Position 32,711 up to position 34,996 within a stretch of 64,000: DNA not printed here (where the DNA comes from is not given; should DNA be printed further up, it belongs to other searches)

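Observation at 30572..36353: Envelope glycoconjugate cluster resembling a polyprenyl-phosphoribose/arabinan-type pathway: DPPR-synthase-like UbiA, GtrA, GT-C membrane protein, processive GT2 and a Tat-exported CE4 deacetylase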

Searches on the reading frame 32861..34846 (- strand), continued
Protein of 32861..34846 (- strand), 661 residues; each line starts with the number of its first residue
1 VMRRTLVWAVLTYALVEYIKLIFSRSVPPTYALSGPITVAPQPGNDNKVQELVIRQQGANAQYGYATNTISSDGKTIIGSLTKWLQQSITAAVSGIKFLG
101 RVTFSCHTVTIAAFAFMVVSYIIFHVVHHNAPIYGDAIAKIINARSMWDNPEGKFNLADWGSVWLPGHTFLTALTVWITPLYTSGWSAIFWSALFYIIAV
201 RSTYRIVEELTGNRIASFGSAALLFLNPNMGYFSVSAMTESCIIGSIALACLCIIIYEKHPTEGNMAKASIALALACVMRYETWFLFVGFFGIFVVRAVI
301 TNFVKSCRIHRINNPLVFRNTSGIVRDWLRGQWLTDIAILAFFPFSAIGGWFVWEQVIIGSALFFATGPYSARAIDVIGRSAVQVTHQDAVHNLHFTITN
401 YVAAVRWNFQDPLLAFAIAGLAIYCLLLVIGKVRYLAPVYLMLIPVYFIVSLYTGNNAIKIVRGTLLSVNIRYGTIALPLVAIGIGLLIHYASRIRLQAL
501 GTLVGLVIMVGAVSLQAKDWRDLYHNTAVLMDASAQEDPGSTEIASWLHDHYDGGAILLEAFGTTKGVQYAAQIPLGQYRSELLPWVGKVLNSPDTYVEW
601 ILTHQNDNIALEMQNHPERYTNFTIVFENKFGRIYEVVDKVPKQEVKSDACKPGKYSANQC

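Call 61: search_protein_families(library=pfam, proteins=[P0284, P0289, P0296, P0299, P0310, P0314, P0318, P0319, P0345], max_evalue=0.001)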
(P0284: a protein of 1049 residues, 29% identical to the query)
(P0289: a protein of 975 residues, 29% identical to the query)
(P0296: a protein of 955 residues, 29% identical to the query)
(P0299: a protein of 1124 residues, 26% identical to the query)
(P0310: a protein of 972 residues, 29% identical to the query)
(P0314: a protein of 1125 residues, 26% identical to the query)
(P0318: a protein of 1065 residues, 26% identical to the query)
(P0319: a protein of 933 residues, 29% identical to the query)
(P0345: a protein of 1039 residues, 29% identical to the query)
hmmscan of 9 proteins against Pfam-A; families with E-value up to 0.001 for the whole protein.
P0284 (1049 aa): 3 families
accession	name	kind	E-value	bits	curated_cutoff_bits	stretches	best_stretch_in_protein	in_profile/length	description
PF00535.33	Glycos_transf_2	-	5.9e-16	59.3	23.3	1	189-360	4-156/168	Glycosyl transferase family 2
PF04138.20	GtrA_DPMS_TM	-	1.6e-08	35.2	26.1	2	5-68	55-117/117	GtrA/DPMS, transmembrane domain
PF13231.12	PMT_2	-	2e-06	28.6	26.1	1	558-690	3-133/160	Dolichyl-phosphate-mannose-protein mannosyltransferase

P0289 (975 aa): 3 families
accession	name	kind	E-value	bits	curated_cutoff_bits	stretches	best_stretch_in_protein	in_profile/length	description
PF00535.33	Glycos_transf_2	-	2e-22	80.3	23.3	1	171-341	3-164/168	Glycosyl transferase family 2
PF04138.20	GtrA_DPMS_TM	-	7.2e-17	62.1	26.1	2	15-135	1-117/117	GtrA/DPMS, transmembrane domain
PF13231.12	PMT_2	-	2.1e-09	38.2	26.1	1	529-650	19-139/160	Dolichyl-phosphate-mannose-protein mannosyltransferase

P0296 (955 aa): 4 families
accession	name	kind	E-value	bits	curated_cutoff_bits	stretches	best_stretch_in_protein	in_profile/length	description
PF00535.33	Glycos_transf_2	-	1.5e-22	80.7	23.3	1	198-326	1-121/168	Glycosyl transferase family 2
PF04138.20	GtrA_DPMS_TM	-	7e-11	42.8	26.1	1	13-129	1-117/117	GtrA/DPMS, transmembrane domain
PF13231.12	PMT_2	-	1.2e-10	42.2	26.1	1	525-666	22-155/160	Dolichyl-phosphate-mannose-protein mannosyltransferase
PF13641.12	Glyco_tranf_2_3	-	5.5e-06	27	27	1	197-293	3-96/230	Glycosyltransferase like family 2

P0299 (1124 aa): 4 families
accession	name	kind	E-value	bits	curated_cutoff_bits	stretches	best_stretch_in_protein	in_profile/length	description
PF00535.33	Glycos_transf_2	-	2.5e-12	47.5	23.3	1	172-307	2-124/168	Glycosyl transferase family 2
PF04138.20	GtrA_DPMS_TM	-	3.2e-10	40.6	26.1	1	24-137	1-112/117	GtrA/DPMS, transmembrane domain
PF13231.12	PMT_2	-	3.4e-07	31.1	26.1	1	502-638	21-155/160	Dolichyl-phosphate-mannose-protein mannosyltransferase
PF03330.24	DPBB_1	-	0.00044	20.9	28.8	0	1042-1115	3-83/83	Lytic transglycolase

P0310 (972 aa): 4 families
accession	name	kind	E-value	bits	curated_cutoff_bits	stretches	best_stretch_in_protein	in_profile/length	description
PF00535.33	Glycos_transf_2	-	7.1e-29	101.3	23.3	1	182-345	3-167/168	Glycosyl transferase family 2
PF04138.20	GtrA_DPMS_TM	-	9.6e-17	61.7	26.1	2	28-147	1-117/117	GtrA/DPMS, transmembrane domain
PF13231.12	PMT_2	-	2.5e-07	31.5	26.1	1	507-625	23-139/160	Dolichyl-phosphate-mannose-protein mannosyltransferase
PF13641.12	Glyco_tranf_2_3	-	2.8e-05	24.7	27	1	179-343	3-172/230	Glycosyltransferase like family 2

P0314 (1125 aa): 2 families
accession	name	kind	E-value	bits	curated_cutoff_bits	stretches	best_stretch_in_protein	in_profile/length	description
PF00535.33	Glycos_transf_2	-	2.1e-24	86.8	23.3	1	177-339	4-166/168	Glycosyl transferase family 2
PF04138.20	GtrA_DPMS_TM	-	5.1e-14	52.9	26.1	1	30-148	1-117/117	GtrA/DPMS, transmembrane domain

P0318 (1065 aa): 0 families

P0319 (933 aa): 4 families
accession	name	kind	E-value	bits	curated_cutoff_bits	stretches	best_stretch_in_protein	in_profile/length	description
PF04138.20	GtrA_DPMS_TM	-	1.6e-19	70.6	26.1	2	18-132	1-117/117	GtrA/DPMS, transmembrane domain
PF00535.33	Glycos_transf_2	-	4.5e-16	59.7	23.3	1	154-268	1-111/168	Glycosyl transferase family 2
PF13641.12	Glyco_tranf_2_3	-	1.3e-05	25.8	27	1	153-260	3-111/230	Glycosyltransferase like family 2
PF13231.12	PMT_2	-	1.6e-05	25.6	26.1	1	497-611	23-136/160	Dolichyl-phosphate-mannose-protein mannosyltransferase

P0345 (1039 aa): 3 families
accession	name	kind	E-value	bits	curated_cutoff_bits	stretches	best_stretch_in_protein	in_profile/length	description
PF00535.33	Glycos_transf_2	-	2.8e-23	83.1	23.3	1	216-376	4-164/168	Glycosyl transferase family 2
PF04138.20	GtrA_DPMS_TM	-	5.1e-09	36.8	26.1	1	43-129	1-82/117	GtrA/DPMS, transmembrane domain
PF13641.12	Glyco_tranf_2_3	-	0.00048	20.6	27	0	227-326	15-116/230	Glycosyltransferase like family 2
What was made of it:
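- Closest known: Gtr-type periplasmic glycosylation. Same: Distant members of this very GT-C family are single-chain GtrA-GtrB-GT-C fusions (call 61).
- Other members of this GT-C family are fused to GtrB-type GT2 donor synthases (call 61).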

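Call 62: predict_structure(alignment_id=A2)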
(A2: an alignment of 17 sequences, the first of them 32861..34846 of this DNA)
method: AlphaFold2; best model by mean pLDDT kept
length: 661 residues; sequences in the alignment: 17
mean_pLDDT: 75.7   pTM: 0.76
mean pLDDT of the five models: 75.7, 73.8, 72.0, 71.8, 71.7
residues with pLDDT >= 90: 170; 70-90: 288; 50-70: 111; < 50: 92
segments of 3 or more residues with pLDDT < 50: 1-4, 17-43, 55-73, 379-387, 465-469, 644-661
pLDDT, mean of each block of 10 residues (from residue 1): 51 53 39 36 51 46 39 57 70 54 69 82 76 74 83 76 77 89 85 92 93 90 87 86 93 91 87 94 90 92 85 69 73 89 95 89 75 50 50 84 83 92 94 86 89 67 50 85 94 80 79 68 62 71 89 84 71 82 76 89 86 92 92 86 47 39 37
secondary structure, 60 per line:
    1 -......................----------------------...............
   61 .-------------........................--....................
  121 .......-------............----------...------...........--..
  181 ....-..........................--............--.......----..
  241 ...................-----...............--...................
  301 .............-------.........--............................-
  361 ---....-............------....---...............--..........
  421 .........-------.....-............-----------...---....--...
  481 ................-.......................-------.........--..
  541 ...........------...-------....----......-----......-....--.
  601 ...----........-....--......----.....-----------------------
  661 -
elements in order (helices of 4 or more, strands of 3 or more residues): H2-23 H46-61 H75-98 H101-127 H135-146 H166-176 H179-184 H186-211 H214-225 H228-234 H239-259 H265-279 H282-313 H321-329 H332-359 H364-367 H369-380 H387-390 H394-408 H411-429 H437-441 H443-454 H472-475 H478-496 H498-520 H528-536 H539-551 E558-560 H568-571 E579-581 H587-592 H594-597 E600-603 H608-615 H617-620 E623-628 E633-637
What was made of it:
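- AF2 model with pTM 0.76 (call 62).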

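Call 67: fold_search(model_id=the predicted structure, library=pdb)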
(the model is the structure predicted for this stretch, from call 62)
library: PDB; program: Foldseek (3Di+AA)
matches with E <= 10: 228; with E <= 0.001: 20
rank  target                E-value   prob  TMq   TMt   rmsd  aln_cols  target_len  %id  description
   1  7oci_F                6.7e-06  1.00  0.39  0.40  16.4       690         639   14  Cryo-EM structure of yeast Ost6p containing oligosaccharyltransferase complex (released 2022-02-16)
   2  8age_A                1.2e-05  1.00  0.43  0.44  12.9       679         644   14  Structure of yeast oligosaccharylransferase complex with acceptor peptide bound (released 2022-12-07)
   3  8b6l_I                1.7e-05  1.00  0.45  0.44  11.7       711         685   13  Subtomogram average of the human Sec61-TRAP-OSTA-translocon (released 2022-12-07)
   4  9s6t_A                1.8e-05  1.00  0.46  0.59   7.1       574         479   12  Ternary cryo-EM structure of chicken ALG12 with Dol25-PP-GlcNAc2Man7, Dol25-P-Man, and Fab (released 2026-03-18)
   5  7zli_A                2.0e-05  1.00  0.40  0.40  13.0       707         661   10  Cryo-EM structure of C-mannosyltransferase CeDPY19, in complex with Dol25-P-Man and bound to CMT2-Fab and anti-Fab nan (released 2023-01-11)
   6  5ezm                  2.6e-05  1.00  0.44  0.52  11.8       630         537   11  Crystal Structure of ArnT from Cupriavidus metallidurans in the apo state (released 2016-02-17)
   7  6s7t_A                3.2e-05  1.00  0.45  0.43  14.2       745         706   13  Cryo-EM structure of human oligosaccharyltransferase complex OST-B (released 2019-12-18)
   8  9n9j_I                3.2e-05  1.00  0.43  0.41  13.7       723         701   12  Structure of a GRP94 folding intermediate engaged with a CCDC134- and FKBP11-bound secretory translocon (released 2025-11-19)
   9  8agb_A                3.6e-05  1.00  0.43  0.44  14.3       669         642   13  Structure of yeast oligosaccharylransferase complex with lipid-linked oligosaccharide bound (released 2022-12-07)
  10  5f15                  6.5e-05  1.00  0.47  0.55  10.4       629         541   11  Crystal Structure of ArnT from Cupriavidus metallidurans bound to Undecaprenyl phosphate (released 2016-02-17)
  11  6ezn_F                7.0e-05  1.00  0.40  0.41  16.0       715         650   13  Cryo-EM structure of the yeast oligosaccharyltransferase (OST) complex (released 2018-01-17)
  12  8agc_A                7.7e-05  1.00  0.46  0.44  14.5       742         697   13  Structure of yeast oligosaccharylransferase complex with lipid-linked oligosaccharide and non-acceptor peptide bound (released 2022-12-07)
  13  7zlg_A                8.3e-05  1.00  0.39  0.39  13.0       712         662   10  Cryo-EM structure of C-mannosyltransferase CeDPY19, in complex with acceptor peptide and bound to CMT2-Fab and anti-Fa (released 2023-01-11)
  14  7zlh_A                1.3e-04  1.00  0.37  0.37  13.4       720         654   10  Cryo-EM structure of C-mannosyltransferase CeDPY19, in apo state, bound to CMT2-Fab and anti-Fab nanobody (released 2023-01-11)
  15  6s7o_A                2.3e-04  1.00  0.44  0.44  13.6       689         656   13  Cryo-EM structure of human oligosaccharyltransferase complex OST-A (released 2019-12-18)
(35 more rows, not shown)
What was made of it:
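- Checked: GT-C, 32861-34846: PMT_2, weak at 28.9 bits; GT-C fold confirmed by an AF2 model plus Foldseek (calls 62, 67).
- The 34 best PDB matches are GT-C enzymes (call 67).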

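Call 72: find_related_loci(query=A4, collection=metagenome_contigs, flank=10000)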
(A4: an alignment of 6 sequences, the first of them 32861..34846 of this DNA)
Query A4 (661 aa) in metagenome_contigs; peptide patterns used: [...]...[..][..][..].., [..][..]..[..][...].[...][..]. (x = any residue, [..] = any of these).
64 stretches matched a pattern; 7 encode a relative of the query (tblastn E <= 1e-3); 7 distinct loci.
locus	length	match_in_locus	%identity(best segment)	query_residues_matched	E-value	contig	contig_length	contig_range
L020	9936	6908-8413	30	122-647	2e-39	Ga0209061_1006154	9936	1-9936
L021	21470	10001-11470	25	133-632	1e-28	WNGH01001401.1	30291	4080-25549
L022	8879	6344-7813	25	133-632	9e-29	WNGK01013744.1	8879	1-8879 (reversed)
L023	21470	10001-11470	25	133-632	1e-28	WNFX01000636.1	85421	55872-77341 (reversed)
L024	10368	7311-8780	25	133-632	9e-29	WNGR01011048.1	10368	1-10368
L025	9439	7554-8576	26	133-492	7e-23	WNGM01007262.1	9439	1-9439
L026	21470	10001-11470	25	133-632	1e-28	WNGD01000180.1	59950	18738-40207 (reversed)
